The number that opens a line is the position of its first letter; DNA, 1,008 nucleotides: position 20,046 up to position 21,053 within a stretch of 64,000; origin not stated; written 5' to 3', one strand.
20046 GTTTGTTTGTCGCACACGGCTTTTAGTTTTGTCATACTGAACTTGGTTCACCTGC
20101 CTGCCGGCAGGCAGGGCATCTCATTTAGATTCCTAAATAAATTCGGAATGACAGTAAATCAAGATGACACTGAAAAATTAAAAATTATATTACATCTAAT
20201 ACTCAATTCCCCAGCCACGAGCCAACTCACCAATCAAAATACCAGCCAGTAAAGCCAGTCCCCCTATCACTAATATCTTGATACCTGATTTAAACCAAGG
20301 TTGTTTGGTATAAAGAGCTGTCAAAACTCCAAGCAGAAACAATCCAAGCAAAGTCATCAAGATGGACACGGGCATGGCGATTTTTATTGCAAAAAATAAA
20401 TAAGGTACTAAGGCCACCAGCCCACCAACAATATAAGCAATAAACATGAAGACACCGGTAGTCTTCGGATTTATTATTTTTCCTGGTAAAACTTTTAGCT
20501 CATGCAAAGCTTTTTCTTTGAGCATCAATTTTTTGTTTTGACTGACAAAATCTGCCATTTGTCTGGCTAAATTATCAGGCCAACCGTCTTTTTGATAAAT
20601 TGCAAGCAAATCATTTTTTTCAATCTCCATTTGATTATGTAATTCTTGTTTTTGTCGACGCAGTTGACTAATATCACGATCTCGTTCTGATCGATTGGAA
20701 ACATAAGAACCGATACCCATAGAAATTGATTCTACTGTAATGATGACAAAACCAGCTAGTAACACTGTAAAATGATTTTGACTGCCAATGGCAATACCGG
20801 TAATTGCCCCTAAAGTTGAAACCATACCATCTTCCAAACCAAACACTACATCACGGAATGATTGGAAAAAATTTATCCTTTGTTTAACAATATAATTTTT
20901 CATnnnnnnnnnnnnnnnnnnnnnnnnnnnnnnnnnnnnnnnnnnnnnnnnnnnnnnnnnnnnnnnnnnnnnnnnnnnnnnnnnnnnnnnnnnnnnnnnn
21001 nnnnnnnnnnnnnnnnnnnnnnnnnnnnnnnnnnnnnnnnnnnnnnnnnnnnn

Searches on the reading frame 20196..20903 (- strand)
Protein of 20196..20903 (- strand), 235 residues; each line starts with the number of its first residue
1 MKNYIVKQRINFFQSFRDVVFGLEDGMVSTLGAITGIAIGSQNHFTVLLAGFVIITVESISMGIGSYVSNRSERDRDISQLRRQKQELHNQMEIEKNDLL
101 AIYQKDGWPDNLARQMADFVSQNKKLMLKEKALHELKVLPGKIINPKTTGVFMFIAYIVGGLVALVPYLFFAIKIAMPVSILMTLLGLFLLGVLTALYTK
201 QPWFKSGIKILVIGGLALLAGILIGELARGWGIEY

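Call 3: search_protein_families(library=pfam, proteins=[window:20196-20903:-], max_evalue=0.01)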
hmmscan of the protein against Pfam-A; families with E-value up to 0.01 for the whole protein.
window:20196-20903:- (235 aa): 1 family
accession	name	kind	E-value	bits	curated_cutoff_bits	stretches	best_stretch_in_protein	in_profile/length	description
PF01988.24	VIT1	-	4.5e-53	180.7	28.1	1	16-225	1-213/214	VIT family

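Call 4: search_protein_families(library=ncbifam, proteins=[window:20196-20903:-], max_evalue=0.01)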
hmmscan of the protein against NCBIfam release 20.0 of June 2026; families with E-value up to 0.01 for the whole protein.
window:20196-20903:- (235 aa): 2 families
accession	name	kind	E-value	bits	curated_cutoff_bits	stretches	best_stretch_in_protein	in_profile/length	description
TIGR00267.1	TIGR00267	hypoth_equivalog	2.7e-15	56.5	156.95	2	118-225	60-167/171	TIGR00267 family protein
NF045676.1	FeExpMbfA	equivalog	3.4e-12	46.4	450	2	145-226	236-317/318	iron exporter MbfA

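Call 5: search_protein_families(library=padloc, proteins=[window:20196-20903:-], max_evalue=0.01)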
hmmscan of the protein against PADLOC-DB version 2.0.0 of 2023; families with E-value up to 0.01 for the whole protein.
window:20196-20903:- (235 aa): 0 families

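Call 30: search_solved_structures(query=window:20196-20903:-, max_evalue=0.01, show_alignments=1)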
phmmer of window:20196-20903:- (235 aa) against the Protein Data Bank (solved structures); distinct sequences matched with E-value up to 0.01: 1.
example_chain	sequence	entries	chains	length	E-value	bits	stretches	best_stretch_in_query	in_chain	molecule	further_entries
6iu3_A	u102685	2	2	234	3.6e-21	79.1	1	15-222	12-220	VIT1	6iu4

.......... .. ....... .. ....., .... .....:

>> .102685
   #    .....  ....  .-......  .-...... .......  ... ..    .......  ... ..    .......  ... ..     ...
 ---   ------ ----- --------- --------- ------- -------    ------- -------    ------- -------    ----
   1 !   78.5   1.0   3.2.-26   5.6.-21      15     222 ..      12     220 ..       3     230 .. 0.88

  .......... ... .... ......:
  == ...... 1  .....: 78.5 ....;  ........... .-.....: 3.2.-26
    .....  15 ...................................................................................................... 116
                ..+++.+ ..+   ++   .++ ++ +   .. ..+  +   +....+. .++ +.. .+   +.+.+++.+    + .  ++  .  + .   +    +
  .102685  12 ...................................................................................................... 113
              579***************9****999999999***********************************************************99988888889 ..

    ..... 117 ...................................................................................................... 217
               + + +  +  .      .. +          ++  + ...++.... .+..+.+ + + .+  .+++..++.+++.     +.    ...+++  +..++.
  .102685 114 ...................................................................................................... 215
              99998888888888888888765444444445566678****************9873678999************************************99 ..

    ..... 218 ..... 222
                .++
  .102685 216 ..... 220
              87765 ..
